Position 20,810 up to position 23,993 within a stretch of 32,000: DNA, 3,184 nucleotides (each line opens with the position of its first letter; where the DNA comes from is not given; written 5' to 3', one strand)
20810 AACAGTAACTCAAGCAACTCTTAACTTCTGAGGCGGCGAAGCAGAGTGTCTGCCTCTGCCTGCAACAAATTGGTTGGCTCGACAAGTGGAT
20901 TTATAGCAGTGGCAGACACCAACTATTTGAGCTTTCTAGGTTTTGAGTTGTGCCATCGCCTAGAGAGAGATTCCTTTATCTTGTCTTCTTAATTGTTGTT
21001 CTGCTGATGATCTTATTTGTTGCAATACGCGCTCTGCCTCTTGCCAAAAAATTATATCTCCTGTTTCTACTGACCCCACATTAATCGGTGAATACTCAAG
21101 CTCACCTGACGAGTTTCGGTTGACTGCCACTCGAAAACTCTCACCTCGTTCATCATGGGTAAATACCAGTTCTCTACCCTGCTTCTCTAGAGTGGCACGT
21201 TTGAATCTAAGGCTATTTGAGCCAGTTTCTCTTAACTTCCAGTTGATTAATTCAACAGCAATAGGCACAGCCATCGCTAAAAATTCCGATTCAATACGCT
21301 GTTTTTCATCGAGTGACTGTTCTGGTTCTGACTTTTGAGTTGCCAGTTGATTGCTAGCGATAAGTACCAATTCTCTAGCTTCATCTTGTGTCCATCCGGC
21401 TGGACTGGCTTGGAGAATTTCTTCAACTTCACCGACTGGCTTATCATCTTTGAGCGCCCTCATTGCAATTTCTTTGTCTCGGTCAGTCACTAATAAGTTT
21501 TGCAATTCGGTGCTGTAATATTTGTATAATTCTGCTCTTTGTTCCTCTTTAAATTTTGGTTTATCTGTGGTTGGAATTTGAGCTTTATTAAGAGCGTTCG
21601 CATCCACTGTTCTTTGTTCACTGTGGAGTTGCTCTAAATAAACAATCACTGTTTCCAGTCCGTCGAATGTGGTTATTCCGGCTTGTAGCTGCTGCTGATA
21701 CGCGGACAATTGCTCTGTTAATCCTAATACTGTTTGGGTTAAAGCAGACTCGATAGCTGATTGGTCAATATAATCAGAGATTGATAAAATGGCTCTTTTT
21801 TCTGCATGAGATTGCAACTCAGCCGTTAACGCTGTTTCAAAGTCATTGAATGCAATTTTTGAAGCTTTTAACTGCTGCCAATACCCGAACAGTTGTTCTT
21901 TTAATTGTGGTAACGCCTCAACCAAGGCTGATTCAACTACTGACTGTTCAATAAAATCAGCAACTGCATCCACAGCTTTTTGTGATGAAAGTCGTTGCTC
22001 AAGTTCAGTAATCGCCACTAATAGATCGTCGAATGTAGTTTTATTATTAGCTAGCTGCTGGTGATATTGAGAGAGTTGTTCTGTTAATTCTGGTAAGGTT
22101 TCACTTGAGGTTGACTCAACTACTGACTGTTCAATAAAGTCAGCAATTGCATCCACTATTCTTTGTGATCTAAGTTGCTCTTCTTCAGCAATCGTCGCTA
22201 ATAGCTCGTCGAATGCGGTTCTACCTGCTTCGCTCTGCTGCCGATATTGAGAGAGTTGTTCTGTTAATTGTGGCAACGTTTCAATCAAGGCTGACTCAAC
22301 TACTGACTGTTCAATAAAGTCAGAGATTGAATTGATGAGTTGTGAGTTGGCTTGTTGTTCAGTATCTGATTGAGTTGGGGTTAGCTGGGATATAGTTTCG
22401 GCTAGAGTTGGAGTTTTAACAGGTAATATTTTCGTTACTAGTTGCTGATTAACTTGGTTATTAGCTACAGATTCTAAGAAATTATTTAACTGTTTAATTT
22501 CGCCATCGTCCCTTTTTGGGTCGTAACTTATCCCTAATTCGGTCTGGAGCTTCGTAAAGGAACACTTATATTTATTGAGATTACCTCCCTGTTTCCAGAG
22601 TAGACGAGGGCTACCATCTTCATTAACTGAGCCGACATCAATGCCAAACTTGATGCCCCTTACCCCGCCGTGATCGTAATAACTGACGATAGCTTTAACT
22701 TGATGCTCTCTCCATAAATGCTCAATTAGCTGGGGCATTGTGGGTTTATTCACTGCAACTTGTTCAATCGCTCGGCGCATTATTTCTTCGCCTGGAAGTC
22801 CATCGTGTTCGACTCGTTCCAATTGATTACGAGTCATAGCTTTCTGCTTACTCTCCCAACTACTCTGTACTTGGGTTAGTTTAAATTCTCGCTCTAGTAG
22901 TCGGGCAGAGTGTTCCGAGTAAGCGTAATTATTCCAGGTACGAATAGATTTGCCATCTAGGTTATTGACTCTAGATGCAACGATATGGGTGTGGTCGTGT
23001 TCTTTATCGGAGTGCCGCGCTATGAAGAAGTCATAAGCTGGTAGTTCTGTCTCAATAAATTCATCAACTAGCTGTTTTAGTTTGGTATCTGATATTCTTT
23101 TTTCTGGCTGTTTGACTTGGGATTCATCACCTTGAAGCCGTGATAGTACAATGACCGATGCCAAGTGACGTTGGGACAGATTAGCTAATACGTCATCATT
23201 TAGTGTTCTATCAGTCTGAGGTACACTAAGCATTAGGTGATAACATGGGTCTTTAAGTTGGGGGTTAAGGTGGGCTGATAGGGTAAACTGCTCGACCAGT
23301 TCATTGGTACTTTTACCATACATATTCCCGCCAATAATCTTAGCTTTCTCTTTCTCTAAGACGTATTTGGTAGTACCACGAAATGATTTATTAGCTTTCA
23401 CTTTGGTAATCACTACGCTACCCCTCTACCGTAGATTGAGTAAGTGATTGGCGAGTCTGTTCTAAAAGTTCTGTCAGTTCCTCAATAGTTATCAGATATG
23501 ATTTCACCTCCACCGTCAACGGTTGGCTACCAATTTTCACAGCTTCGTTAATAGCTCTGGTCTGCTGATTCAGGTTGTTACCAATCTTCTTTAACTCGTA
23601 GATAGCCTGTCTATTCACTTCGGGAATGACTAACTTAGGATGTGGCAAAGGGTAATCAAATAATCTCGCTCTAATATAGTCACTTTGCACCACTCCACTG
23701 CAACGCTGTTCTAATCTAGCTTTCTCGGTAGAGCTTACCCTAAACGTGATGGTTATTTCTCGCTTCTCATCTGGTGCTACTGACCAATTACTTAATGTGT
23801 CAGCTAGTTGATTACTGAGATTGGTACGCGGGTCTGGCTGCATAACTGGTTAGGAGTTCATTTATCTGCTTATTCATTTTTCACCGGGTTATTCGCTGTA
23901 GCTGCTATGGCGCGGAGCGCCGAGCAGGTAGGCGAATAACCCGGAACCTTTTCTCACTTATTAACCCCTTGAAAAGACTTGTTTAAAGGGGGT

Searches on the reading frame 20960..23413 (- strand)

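Call 19: search_protein_families(library=pfam, proteins=[window:20960-23413:-], max_evalue=0.001)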
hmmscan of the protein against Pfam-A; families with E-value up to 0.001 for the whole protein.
window:20960-23413:- (817 aa): 2 families
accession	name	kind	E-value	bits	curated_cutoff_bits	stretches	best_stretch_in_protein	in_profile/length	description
PF03432.20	Relaxase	-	2e-22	80.3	24.6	2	102-179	53-132/132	MobA/VirD2-like, nuclease domain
PF21893.1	DUF6918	-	1.5e-05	25.9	27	0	483-552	42-105/141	Family of unknown function (DUF6918)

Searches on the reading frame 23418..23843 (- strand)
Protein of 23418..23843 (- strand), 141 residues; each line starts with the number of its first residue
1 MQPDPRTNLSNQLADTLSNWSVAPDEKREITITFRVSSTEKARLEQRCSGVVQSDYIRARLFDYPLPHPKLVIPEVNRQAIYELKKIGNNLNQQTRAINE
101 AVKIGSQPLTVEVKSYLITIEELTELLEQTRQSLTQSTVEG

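Call 19: search_protein_families(library=pfam, proteins=[window:23418-23843:-], max_evalue=0.001)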
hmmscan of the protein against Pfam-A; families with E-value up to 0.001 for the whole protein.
window:23418-23843:- (141 aa): 2 families
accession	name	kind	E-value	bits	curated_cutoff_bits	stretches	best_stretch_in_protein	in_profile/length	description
PF21983.2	NikA-like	-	1.6e-12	47.8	27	1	26-96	1-70/72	Mobilization protein NikA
PF05713.17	MobC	-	2.3e-06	28.4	23.2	1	82-121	2-39/45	Bacterial mobilisation protein (MobC)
